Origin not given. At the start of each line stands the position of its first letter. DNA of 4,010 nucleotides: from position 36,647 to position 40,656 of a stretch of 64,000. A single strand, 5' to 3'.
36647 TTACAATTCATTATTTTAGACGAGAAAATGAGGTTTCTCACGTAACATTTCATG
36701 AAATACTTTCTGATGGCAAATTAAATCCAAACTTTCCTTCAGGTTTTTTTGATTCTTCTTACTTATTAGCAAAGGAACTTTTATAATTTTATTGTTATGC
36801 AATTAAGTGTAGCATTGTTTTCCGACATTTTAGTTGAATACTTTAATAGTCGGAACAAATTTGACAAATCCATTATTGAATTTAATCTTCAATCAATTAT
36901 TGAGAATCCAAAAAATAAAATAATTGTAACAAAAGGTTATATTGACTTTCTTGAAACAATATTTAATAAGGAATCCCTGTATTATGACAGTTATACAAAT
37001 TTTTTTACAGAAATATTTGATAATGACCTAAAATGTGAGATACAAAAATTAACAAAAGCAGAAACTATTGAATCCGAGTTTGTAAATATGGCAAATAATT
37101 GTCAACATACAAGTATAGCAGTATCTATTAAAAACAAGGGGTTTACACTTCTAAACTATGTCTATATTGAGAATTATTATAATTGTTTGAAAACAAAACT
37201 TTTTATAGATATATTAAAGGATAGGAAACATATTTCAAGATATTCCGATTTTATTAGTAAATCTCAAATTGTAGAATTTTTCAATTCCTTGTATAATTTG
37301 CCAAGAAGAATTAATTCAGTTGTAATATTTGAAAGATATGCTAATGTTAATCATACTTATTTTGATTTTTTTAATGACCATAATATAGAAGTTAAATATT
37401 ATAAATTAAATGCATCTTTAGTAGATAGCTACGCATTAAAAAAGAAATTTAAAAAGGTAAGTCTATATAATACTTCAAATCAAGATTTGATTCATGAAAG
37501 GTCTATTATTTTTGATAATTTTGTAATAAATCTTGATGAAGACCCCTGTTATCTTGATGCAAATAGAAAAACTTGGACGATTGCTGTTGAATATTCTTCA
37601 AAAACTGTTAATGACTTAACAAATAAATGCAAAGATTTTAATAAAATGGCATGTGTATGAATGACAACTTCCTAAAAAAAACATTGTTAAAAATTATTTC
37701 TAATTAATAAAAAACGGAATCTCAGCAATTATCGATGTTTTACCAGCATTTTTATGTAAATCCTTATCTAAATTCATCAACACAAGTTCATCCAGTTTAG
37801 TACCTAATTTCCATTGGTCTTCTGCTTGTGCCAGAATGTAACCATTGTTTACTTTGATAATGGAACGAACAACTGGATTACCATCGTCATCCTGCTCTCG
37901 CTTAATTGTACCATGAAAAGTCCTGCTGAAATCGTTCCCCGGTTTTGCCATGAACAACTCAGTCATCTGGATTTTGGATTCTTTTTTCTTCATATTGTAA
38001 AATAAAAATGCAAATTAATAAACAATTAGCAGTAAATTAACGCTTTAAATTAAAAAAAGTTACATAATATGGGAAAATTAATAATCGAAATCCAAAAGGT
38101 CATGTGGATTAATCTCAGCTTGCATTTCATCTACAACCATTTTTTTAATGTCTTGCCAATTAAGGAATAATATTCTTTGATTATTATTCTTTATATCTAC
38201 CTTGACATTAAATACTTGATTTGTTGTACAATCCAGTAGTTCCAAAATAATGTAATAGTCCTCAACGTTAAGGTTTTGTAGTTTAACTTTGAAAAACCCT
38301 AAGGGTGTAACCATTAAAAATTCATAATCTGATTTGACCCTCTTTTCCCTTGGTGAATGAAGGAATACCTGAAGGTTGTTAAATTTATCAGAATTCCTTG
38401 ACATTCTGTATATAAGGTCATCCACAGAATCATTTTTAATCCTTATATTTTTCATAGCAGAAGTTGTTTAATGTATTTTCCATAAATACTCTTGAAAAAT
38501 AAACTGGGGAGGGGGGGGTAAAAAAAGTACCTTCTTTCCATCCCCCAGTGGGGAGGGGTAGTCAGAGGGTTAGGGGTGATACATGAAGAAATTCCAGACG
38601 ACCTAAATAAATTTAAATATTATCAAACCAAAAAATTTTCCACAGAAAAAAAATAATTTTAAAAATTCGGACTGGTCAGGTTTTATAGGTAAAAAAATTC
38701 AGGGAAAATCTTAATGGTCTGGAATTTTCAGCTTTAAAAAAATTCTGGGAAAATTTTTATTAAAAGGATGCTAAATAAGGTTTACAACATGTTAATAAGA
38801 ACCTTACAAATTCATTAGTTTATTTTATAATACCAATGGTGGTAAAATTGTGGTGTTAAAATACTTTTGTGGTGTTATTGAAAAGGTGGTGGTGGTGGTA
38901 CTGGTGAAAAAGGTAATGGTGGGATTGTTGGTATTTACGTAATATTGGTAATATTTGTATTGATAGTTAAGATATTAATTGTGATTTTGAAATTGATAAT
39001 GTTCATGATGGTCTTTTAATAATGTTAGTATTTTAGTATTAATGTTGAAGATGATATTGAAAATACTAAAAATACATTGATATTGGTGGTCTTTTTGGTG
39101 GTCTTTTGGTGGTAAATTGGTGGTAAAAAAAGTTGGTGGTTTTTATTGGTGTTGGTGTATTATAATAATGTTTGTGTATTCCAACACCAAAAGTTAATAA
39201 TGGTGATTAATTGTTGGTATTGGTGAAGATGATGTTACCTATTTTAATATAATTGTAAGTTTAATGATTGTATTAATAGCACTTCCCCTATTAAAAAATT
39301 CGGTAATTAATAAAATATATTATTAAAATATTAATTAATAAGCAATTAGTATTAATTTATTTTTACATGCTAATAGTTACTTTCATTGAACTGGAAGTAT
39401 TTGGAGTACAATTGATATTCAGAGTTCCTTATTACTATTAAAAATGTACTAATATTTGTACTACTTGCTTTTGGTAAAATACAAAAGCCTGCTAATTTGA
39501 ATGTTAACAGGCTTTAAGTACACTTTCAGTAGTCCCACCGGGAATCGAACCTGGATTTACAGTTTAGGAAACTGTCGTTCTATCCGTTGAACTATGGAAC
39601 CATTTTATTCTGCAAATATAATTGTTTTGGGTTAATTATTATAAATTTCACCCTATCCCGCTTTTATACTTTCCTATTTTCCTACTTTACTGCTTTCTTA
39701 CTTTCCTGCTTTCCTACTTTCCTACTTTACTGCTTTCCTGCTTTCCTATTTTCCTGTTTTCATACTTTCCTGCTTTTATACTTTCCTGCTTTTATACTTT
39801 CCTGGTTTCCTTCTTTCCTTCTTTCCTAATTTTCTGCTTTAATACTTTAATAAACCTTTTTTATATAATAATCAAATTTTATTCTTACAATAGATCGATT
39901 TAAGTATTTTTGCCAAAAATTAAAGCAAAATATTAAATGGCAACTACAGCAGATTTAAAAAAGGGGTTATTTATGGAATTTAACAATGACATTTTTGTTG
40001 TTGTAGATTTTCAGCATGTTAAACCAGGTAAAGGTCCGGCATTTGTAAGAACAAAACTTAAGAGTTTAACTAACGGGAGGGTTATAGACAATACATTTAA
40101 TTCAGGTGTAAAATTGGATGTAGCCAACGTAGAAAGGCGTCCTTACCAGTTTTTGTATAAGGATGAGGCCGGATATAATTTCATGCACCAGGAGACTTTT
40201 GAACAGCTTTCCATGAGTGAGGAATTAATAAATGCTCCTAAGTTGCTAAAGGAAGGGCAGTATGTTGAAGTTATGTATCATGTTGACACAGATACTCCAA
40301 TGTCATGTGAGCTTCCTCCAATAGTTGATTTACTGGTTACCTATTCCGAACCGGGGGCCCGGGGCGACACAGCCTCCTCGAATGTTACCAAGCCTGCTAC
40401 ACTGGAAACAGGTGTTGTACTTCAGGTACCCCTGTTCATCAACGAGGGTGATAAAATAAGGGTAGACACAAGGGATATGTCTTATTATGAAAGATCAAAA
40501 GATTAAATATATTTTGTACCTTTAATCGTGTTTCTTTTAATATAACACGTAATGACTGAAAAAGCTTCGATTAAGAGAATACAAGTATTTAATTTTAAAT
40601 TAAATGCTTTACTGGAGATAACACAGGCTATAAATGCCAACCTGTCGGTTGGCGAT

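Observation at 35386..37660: Candidate undescribed defence pair: ABC-type ATPase (DUF3696-like tail) plus 287-aa partner with a lone H-x-R-x4-D-N motif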

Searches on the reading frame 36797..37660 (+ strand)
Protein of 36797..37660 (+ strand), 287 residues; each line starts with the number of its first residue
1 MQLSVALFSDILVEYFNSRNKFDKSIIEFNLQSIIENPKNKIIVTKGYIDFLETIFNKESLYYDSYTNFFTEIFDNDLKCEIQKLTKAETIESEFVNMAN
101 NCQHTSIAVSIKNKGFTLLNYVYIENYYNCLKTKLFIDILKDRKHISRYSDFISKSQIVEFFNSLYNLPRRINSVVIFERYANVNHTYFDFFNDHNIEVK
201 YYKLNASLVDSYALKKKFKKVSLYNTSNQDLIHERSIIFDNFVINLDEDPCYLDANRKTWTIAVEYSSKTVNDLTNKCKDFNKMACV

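Call 3: search_protein_families(library=pfam, proteins=[window:36797-37660:+], max_evalue=1)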
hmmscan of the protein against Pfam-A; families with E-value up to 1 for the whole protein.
window:36797-37660:+ (287 aa): 1 family
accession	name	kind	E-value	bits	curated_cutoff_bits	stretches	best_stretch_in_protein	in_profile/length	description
PF14676.12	FANCI_S2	-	0.047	14.3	37.8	1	9-76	38-102/156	FANCI solenoid 2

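Call 4: search_protein_families(library=padloc, proteins=[window:36797-37660:+], max_evalue=1)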
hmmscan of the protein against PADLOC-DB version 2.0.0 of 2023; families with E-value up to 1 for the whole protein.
window:36797-37660:+ (287 aa): 0 families

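Call 5: search_protein_families(library=ncbifam, proteins=[window:36797-37660:+], max_evalue=1)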
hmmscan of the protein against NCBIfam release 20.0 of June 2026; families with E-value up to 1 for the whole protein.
window:36797-37660:+ (287 aa): 0 families

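Call 7: find_homologous_proteins(query=window:36797-37657:+, max_evalue=0.001)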
Query window:36797-37657:+ (287 aa): 2 proteins with E <= 0.001 among 433 candidates.
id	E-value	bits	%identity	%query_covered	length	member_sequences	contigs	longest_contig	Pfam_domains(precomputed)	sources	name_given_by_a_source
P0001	7.2e-182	621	100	100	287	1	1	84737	-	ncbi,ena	-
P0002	8.3e-138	476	77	100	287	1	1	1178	-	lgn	-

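Call 15: find_encoding_contigs(protein=P0001, flank=10000, max_places=4)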
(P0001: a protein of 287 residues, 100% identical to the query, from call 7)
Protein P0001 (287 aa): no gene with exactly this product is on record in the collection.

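Call 23: search_protein_representatives(alignment_id=A1)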
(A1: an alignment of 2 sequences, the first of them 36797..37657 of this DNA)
Query: 2 sequences, 287 profile positions. Proteins with E-value up to 0.001 (for the whole library): 148; up to 1e-10: 78; up to 1e-30: 8. The best 148 are listed.
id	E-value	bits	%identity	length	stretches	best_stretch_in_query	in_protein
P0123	4.7e-88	311.6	-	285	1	1-286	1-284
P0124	3.9e-83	295.5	-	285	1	1-283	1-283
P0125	7.5e-37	143.6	-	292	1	10-283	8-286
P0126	3.0e-35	138.3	-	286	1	3-271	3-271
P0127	3.8e-34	134.7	-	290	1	10-283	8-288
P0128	1.8e-33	132.5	-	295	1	4-283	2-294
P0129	1.6e-32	129.4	-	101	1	190-287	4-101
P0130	1.0e-30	123.5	-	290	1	5-284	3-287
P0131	6.3e-24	101.2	-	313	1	3-282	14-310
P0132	1.3e-22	96.9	-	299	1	5-283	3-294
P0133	4.1e-22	95.2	-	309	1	7-281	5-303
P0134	5.8e-22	94.7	-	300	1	4-282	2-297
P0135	6.2e-22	94.6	-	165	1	137-271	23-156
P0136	6.7e-22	94.5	-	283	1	33-283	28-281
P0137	1.4e-21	93.5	-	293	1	7-281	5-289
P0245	1.2e-06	44.4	-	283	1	22-282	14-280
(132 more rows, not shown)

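Call 25: find_homologous_proteins(query=A3, max_evalue=0.00001)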
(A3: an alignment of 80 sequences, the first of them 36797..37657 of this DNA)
Query A3 (80 sequences) (287 aa, profile of the alignment): 3 proteins with E <= 0.00001 among 3326 candidates.
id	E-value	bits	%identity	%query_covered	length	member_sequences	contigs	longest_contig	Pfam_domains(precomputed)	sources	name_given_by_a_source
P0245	1.2e-76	276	25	91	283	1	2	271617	-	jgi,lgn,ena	-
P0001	1.0e-70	257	100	100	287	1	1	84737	-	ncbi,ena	-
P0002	7.3e-69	251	77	100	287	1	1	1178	-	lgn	-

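Call 28: search_solved_structures(query=A3, max_evalue=10, show_alignments=2)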
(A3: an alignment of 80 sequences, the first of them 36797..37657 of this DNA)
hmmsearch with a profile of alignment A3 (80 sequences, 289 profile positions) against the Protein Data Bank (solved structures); distinct sequences matched with E-value up to 10: 3.
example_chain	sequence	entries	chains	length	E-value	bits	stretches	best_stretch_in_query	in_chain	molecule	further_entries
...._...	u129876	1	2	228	0.015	18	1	7-83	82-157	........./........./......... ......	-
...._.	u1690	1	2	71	0.14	14.8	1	35-69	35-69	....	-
1zme_C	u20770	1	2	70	0.14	14.8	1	35-69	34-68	PROLINE UTILIZATION TRANSCRIPTION ACTIVATOR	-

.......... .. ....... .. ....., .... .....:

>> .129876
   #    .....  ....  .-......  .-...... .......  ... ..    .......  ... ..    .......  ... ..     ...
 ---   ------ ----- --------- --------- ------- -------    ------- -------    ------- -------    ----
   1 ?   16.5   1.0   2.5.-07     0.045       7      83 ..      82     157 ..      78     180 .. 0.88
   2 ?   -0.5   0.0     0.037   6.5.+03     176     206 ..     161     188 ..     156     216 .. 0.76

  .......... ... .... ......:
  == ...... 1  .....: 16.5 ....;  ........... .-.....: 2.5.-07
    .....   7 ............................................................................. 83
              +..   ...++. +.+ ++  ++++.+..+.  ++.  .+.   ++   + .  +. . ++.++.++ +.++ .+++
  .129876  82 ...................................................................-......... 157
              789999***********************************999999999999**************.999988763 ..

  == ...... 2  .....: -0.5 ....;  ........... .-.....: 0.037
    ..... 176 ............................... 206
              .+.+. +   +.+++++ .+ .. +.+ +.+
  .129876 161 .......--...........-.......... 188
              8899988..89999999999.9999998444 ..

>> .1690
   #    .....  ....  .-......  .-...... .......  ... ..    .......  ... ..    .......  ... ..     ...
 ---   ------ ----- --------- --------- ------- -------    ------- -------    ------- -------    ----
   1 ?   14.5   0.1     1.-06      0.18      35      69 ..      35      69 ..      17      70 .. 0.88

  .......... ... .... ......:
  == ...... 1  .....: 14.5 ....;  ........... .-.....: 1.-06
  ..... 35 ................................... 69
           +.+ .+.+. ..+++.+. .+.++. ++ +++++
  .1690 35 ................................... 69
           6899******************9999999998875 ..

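Call 29: search_protein_families(library=pfam, alignment_id=A3, max_evalue=0.1)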
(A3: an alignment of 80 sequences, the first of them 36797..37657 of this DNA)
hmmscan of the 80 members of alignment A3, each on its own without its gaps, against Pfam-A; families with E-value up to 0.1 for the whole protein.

A. member 1, window:36797-37657:+ (287 aa): 1 family
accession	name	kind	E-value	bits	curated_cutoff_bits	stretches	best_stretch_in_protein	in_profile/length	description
PF14676.12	FANCI_S2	-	0.047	14.3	37.8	1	9-76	38-102/156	FANCI solenoid 2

B. families by the number of members that match (of 80 scanned): 34 families (the first 25 are shown)
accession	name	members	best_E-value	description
PF08918.16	PhoQ_Sensor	2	0.017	PhoQ Sensor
PF09069.17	EF-hand_3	2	0.044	EF-hand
PF02645.21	DegV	1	0.0014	Uncharacterised protein, DegV family COG1307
PF12222.14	PNGaseA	1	0.0059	Peptide N-acetyl-beta-D-glucosaminyl asparaginase amidase A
PF14060.11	DUF4252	1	0.0059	Domain of unknown function (DUF4252)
PF13858.11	DUF4199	1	0.0078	Protein of unknown function (DUF4199)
PF14713.11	DUF4464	1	0.0089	Domain of unknown function (DUF4464)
PF24943.1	Fn3_Dep-1_2nd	1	0.0096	Dep-1 second Fn3-like domain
PF06705.16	SF-assemblin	1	0.011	SF-assemblin/beta giardin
PF03962.21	Mnd1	1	0.012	Mnd1 HTH domain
PF05019.18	Coq4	1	0.015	Coenzyme Q (ubiquinone) biosynthesis protein Coq4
PF17965.7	MucBP_2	1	0.016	Mucin binding domain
PF02475.24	TRM5-TYW2_MTfase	1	0.022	TRM5/TYW2 methyltransferase domain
PF09180.16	ProRS-C_1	1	0.024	Prolyl-tRNA synthetase, C-terminal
PF25562.1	CNBH_CNNM2_C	1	0.027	Metal transporter CNNM2-like, C-terminal CNBH domain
PF16565.11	MIT_C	1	0.059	Phospholipase D-like domain at C-terminus of MIT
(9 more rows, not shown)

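Call 30: search_protein_families(library=padloc, alignment_id=A3, max_evalue=0.1)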
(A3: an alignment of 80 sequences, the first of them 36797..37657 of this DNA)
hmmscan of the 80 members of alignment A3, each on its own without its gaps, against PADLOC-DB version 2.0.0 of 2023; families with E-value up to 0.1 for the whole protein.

A. member 1, window:36797-37657:+ (287 aa): 0 families

B. families by the number of members that match (of 80 scanned): 5 families
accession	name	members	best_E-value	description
PDLC02614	DrmC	2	0.0096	DrmC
PDLC04697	PDC-M53A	1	0.00036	-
PDLC00216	KwaA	1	0.0045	Unknown function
PDLC01814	CARF1--CARF_HEPN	1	0.0056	-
PDLC01499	Cas11d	1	0.016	CAS-I-D; effector_SS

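Call 32: predict_structure(alignment_id=A3)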
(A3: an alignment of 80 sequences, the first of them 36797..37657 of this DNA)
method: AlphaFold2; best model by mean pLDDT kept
length: 287 residues; sequences in the alignment: 80
mean_pLDDT: 97.1   pTM: 0.91
mean pLDDT of the five models: 97.1, 97.1, 96.9, 96.8, 96.8
residues with pLDDT >= 90: 284; 70-90: 3; 50-70: 0; < 50: 0
segments of 3 or more residues with pLDDT < 50: none
pLDDT, mean of each block of 10 residues (from residue 1): 96 98 97 98 98 98 98 96 95 97 96 96 96 98 98 98 97 98 97 98 98 97 98 97 98 97 98 98 91
secondary structure, 60 per line:
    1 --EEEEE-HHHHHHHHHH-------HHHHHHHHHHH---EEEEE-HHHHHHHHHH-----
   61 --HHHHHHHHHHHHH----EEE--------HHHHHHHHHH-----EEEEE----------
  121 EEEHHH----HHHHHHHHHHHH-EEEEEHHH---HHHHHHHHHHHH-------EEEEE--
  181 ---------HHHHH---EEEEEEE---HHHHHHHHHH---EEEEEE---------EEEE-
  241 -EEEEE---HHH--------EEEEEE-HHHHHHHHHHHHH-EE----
elements in order: E3-7 H9-18 H26-36 E40-44 H46-55 H63-75 E80-82 H91-100 E106-110 E121-123 H131-142 E144-148 H155-166 E174-178 H190-194 E198-204 H208-217 E221-226 E236-239 E242-246 E261-266 H268-280

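Call 35: fold_search(model_id=the predicted structure, library=pdb)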
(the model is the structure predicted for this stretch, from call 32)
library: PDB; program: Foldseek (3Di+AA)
matches with E <= 10: 870; with E <= 0.001: 19
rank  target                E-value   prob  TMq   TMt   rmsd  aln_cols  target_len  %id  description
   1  5box_A                8.0e-06  1.00  0.31  0.33   5.6       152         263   16  Structure of TrmBL2, an archaeal chromatin protein, shows a novel mode of DNA binding. (released 2015-09-02)
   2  5bpd_C                1.0e-05  1.00  0.29  0.32   6.4       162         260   14  Structure of TrmBL2, an archaeal chromatin protein, shows a novel mode of DNA binding. (released 2015-09-02)
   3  5bpd_D                1.0e-05  1.00  0.28  0.30   6.6       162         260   13  Structure of TrmBL2, an archaeal chromatin protein, shows a novel mode of DNA binding. (released 2015-09-02)
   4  5bpd_B                1.2e-05  1.00  0.31  0.33   5.9       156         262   13  Structure of TrmBL2, an archaeal chromatin protein, shows a novel mode of DNA binding. (released 2015-09-02)
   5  5bpi_C                1.2e-05  1.00  0.29  0.32   6.4       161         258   14  Structure of TrmBL2, an archaeal chromatin protein, shows a novel mode of DNA binding. (released 2015-09-02)
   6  5bpi_D                2.9e-05  1.00  0.30  0.33   8.2       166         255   13  Structure of TrmBL2, an archaeal chromatin protein, shows a novel mode of DNA binding. (released 2015-09-02)
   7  5bqt_A                1.0e-04  1.00  0.31  0.34   5.4       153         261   14  Structure of TrmBL2, an archaeal chromatin protein, shows a novel mode of DNA binding. (released 2015-09-02)
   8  4urj_C                1.4e-04  1.00  0.36  0.56   5.3       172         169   11  Crystal structure of human BJ-TSA-9 (released 2014-10-01)
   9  4urj_B                2.1e-04  1.00  0.36  0.55   5.3       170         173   10  Crystal structure of human BJ-TSA-9 (released 2014-10-01)
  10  4urj_A                3.6e-04  1.00  0.35  0.55   5.4       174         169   11  Crystal structure of human BJ-TSA-9 (released 2014-10-01)
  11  1byr                  3.9e-04  1.00  0.35  0.59   4.4       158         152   12  CRYSTAL STRUCTURE OF A PHOSPHOLIPASE D FAMILY MEMBER, NUC FROM SALMONELLA TYPHIMURIUM (released 1999-10-19)
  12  7e0m_B                4.4e-04  1.00  0.35  0.27   5.4       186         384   12  Crystal structure of phospholipase D (released 2021-12-22)
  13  6ehi_B                4.6e-04  1.00  0.34  0.55   5.0       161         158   10  NucT from Helicobacter pylori (released 2018-01-17)
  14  4urj_D                4.6e-04  1.00  0.33  0.50   6.3       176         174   12  Crystal structure of human BJ-TSA-9 (released 2014-10-01)
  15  7e0m_A                6.6e-04  1.00  0.29  0.22   6.0       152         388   11  Crystal structure of phospholipase D (released 2021-12-22)
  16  6ehi_D                7.1e-04  1.00  0.35  0.57   5.5       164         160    9  NucT from Helicobacter pylori (released 2018-01-17)
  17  6ehi_A                7.1e-04  1.00  0.32  0.52   5.9       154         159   13  NucT from Helicobacter pylori (released 2018-01-17)
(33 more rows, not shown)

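Call 67: search_dna_similar(query=window:36797-37657:+, collection=plasmids, mode=protein, max_evalue=0.001, max_rows=10)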
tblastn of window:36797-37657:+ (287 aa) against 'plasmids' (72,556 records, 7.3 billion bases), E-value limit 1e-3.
No match.

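Call 68: search_dna_similar(query=window:36797-37657:+, collection=phages, mode=protein, max_evalue=0.001, max_rows=10)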
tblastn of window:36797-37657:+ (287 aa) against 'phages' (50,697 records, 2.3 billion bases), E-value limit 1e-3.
No match.

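Call 74: fold_search(model_id=the predicted structure, library=viral)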
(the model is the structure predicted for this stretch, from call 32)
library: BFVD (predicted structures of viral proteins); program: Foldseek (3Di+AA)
matches with E <= 10: 550; with E <= 0.001: 2
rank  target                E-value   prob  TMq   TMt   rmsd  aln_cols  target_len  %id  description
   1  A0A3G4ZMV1            3.4e-07  1.00  0.34  0.29  17.5       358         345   11  PLD phosphodiesterase domain-containing protein [Terrestrivirus sp.]
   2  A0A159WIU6            7.4e-04  1.00  0.28  0.39   6.0       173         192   10  Major envelope protein (Fragment) [Orf virus]
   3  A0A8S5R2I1            2.0e-03  1.00  0.35  0.44   5.5       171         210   12  Uncharacterized protein [Siphoviridae sp. ctXX925]
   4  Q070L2                1.6e-02  0.94  0.25  0.20   6.4       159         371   10  Palmitylated EEV envelope lipase [Nile crocodilepox virus (isolate Crocodylus niloticus/Zimbabwe/Ume/2001)]
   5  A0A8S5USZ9            1.8e-02  0.18  0.23  0.20  15.4       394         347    7  Tubulin [Myoviridae sp. ctijX18]
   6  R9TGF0                2.1e-02  0.11  0.14  0.10  17.6       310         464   11  Uncharacterized protein [Vibrio phage nt-1]
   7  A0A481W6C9            3.8e-02  0.08  0.15  0.10  16.9       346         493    9  DNA helicase [Fusobacterium phage Fnu1]
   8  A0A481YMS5            4.8e-02  0.54  0.30  0.29  16.6       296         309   10  PLD-like domain protein [Pithovirus LCDPAC01]
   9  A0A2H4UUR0            5.5e-02  0.25  0.15  0.16  11.4       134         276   13  Uncharacterized protein [Bodo saltans virus]
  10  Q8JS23                5.8e-02  0.38  0.16  0.32  11.8       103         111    9  Uncharacterized protein [Phthorimaea operculella granulovirus]
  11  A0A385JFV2            8.4e-02  0.85  0.26  0.29   4.8       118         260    8  Major envelope protein (Fragment) [Orf virus]
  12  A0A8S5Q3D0            1.0e-01  0.08  0.13  0.17  17.1       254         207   11  Queuine tRNA-ribosyltransferase catalytic subunit 1, Queuine, tRNA, RNA, TRANSFERASE [Siphoviridae sp. ctKHH22]
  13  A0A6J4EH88            1.1e-01  0.08  0.16  0.14  19.4       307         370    9  (no name in the UniProt tables at hand)
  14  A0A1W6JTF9            1.2e-01  0.15  0.20  0.19  13.8       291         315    8  5'-3' exonuclease [Shewanella phage SppYZU05]
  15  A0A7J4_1              1.2e-01  0.13  0.24  0.08  21.8       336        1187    9  PLD phosphodiesterase domain-containing protein [Microcystis phage LMM01]
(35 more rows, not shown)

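Call 80: list_cluster_members(proteins=[P0001, P0003, P0245])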
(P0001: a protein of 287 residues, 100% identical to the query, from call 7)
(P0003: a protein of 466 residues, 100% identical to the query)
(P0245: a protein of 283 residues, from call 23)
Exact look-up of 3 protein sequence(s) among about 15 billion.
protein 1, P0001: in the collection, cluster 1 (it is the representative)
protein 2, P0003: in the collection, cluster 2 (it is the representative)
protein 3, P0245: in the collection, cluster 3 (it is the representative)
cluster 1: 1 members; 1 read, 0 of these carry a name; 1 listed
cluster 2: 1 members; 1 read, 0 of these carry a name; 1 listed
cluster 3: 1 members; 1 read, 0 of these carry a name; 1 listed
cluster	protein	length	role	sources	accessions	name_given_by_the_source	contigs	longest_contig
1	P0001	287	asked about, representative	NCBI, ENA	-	-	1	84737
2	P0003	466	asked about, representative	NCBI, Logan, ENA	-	-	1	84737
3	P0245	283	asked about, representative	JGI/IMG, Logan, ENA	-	-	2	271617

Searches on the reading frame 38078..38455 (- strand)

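Call 3: search_protein_families(library=pfam, proteins=[window:38078-38455:-], max_evalue=1)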
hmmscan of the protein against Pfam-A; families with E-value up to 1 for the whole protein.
window:38078-38455:- (125 aa): 1 family
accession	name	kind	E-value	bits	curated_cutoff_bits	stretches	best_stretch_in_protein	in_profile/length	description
PF14890.11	Intein_splicing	-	0.12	12.7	35.8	1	3-106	30-129/155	Intein splicing domain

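Call 4: search_protein_families(library=padloc, proteins=[window:38078-38455:-], max_evalue=1)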
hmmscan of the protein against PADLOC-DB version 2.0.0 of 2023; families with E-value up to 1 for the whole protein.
window:38078-38455:- (125 aa): 0 families

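Call 5: search_protein_families(library=ncbifam, proteins=[window:38078-38455:-], max_evalue=1)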
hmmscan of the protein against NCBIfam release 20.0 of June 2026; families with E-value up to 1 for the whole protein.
window:38078-38455:- (125 aa): 1 family
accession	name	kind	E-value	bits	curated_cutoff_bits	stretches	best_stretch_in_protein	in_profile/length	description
NF005515.0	PRK07132.1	equivalog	0.0023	17.5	204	1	24-110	190-265/301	DNA polymerase III subunit delta'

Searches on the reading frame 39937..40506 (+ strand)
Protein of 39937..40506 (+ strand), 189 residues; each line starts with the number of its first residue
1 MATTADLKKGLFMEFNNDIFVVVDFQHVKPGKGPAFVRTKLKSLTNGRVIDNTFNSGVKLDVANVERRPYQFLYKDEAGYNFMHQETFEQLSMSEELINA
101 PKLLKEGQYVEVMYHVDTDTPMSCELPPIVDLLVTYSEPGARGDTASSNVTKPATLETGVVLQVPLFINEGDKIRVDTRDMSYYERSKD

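Call 54: search_protein_families(library=pfam, proteins=[window:39937-40506:+], max_evalue=0.001)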
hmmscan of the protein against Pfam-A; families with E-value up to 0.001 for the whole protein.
window:39937-40506:+ (189 aa): 3 families
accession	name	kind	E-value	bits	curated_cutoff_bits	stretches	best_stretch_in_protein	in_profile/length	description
PF09285.17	Elong-fact-P_C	-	1.9e-26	92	25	1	130-186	1-56/56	Elongation factor P, C-terminal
PF08207.18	EFP_N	-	7.6e-24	83.9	23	1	3-60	1-58/58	Elongation factor P (EF-P) KOW-like domain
PF01132.26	EFP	-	3.4e-15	56.2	27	1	68-116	1-50/54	Elongation factor P (EF-P) OB domain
